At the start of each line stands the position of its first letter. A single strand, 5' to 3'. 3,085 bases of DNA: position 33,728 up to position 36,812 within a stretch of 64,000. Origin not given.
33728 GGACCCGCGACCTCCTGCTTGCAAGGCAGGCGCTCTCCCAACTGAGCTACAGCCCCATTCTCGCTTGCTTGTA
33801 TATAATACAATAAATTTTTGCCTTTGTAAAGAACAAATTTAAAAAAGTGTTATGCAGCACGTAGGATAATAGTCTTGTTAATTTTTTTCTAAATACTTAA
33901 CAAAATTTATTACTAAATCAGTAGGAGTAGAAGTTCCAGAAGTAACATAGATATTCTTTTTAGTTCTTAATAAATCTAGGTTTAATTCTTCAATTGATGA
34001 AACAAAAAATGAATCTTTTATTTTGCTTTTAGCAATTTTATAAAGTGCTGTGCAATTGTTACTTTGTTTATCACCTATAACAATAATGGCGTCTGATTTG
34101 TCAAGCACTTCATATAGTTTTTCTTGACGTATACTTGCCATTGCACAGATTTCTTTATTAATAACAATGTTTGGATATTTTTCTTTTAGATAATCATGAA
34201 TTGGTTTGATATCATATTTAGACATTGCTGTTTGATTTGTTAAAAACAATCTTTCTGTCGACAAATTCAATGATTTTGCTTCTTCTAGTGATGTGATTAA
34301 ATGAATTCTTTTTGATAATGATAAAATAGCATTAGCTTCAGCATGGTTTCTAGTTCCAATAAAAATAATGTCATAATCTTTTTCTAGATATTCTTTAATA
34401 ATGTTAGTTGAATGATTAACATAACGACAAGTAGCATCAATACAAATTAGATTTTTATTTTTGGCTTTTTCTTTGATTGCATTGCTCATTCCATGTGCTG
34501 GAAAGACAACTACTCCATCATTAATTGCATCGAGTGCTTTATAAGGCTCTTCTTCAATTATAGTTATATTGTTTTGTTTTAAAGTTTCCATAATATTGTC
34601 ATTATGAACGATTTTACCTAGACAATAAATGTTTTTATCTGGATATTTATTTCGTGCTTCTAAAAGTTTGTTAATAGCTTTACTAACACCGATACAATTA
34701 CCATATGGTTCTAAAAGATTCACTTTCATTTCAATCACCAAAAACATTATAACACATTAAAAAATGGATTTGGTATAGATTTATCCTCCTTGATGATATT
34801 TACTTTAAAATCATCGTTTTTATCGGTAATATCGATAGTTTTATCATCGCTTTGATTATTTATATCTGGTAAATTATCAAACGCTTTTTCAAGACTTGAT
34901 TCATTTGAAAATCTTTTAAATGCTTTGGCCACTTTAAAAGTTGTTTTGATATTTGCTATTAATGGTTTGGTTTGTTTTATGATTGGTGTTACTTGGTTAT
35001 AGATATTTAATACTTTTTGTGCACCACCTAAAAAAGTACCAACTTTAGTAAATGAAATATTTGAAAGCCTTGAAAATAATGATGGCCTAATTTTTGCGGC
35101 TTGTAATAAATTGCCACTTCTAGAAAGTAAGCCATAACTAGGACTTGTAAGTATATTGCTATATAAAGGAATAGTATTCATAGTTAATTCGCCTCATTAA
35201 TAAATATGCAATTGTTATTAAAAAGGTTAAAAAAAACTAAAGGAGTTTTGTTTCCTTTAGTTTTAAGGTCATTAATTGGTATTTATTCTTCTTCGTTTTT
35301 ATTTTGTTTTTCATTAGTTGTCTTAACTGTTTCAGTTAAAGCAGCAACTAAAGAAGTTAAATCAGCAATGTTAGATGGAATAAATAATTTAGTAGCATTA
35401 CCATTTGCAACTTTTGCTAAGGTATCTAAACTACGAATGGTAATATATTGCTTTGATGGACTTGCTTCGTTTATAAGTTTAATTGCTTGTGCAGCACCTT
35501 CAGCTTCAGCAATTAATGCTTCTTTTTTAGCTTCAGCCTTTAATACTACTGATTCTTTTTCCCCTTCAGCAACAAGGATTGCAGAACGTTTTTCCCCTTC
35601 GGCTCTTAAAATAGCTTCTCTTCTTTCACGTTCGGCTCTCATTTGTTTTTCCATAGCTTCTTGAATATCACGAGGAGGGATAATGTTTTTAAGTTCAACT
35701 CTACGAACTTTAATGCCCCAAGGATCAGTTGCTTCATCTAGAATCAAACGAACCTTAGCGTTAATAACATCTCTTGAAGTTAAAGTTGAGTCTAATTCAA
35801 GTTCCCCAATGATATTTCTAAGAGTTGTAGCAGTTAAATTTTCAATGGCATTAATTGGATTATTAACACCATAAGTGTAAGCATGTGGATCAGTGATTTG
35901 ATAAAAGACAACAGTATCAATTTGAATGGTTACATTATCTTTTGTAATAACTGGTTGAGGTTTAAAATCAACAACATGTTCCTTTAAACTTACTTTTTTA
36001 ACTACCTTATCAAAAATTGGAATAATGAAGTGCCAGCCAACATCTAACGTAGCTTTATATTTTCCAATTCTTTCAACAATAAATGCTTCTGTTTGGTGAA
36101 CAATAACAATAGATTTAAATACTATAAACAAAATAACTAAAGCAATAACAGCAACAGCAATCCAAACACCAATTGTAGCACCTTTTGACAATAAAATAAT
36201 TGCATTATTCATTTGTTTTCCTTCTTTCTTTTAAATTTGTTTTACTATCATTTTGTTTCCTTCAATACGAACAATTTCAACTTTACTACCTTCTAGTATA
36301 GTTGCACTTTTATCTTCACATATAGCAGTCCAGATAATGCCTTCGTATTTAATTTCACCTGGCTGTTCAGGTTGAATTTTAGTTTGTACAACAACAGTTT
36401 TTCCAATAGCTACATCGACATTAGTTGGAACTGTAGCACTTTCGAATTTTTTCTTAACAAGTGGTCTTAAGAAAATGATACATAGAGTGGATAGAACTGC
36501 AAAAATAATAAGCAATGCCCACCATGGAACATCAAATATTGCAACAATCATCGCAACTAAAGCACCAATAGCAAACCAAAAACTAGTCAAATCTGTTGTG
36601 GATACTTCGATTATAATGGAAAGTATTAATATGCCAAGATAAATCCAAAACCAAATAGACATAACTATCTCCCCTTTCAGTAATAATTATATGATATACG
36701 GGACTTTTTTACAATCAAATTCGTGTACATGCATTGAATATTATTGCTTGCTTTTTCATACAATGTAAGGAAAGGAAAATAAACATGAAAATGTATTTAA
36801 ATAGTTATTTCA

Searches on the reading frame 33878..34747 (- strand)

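Call 64: search_protein_families(library=pfam, proteins=[window:33878-34747:-], max_evalue=0.00001)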
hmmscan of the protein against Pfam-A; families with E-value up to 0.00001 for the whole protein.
window:33878-34747:- (289 aa): 1 family
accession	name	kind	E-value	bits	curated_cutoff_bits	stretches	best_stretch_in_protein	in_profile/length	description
PF02401.23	LYTB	-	1.3e-72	244.8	24.5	1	10-286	2-266/267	LytB protein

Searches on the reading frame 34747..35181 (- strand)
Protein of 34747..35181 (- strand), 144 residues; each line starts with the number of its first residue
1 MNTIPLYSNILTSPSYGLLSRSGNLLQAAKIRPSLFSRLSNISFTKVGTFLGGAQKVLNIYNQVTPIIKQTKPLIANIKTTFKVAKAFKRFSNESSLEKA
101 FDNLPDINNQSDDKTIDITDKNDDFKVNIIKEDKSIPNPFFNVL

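Call 67: search_protein_families(library=pfam, proteins=[window:34747-35181:-], max_evalue=0.001)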
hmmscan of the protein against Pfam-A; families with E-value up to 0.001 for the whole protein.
window:34747-35181:- (144 aa): 1 family
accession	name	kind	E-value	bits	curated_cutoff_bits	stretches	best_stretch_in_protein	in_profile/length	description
PF14181.11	YqfQ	-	4.1e-08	34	27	1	39-100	42-104/166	YqfQ-like protein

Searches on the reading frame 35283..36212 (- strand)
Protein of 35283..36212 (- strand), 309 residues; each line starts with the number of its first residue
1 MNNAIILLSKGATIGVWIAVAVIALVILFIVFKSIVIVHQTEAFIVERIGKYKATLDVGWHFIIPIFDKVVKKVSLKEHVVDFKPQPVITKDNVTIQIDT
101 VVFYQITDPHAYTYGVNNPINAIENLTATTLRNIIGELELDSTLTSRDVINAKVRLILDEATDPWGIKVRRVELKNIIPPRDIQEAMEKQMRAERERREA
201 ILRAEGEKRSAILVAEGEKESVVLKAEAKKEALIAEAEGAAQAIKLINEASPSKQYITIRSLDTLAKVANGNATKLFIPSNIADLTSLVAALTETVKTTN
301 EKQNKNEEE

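Call 67: search_protein_families(library=pfam, proteins=[window:35283-36212:-], max_evalue=0.001)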
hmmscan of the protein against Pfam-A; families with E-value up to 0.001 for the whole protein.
window:35283-36212:- (309 aa): 1 family
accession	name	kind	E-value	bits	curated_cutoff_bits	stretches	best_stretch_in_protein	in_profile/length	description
PF01145.31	Band_7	-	1.6e-42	146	23.6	1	37-208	2-176/176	SPFH domain / Band 7 family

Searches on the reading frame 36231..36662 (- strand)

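Call 67: search_protein_families(library=pfam, proteins=[window:36231-36662:-], max_evalue=0.001)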
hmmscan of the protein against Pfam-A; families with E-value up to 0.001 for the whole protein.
window:36231-36662:- (143 aa): 1 family
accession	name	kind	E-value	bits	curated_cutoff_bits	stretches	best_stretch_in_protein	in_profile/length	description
PF01957.25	NfeD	-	1.7e-14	54.2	29.1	1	85-141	4-56/57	NfeD-like C-terminal, partner-binding domain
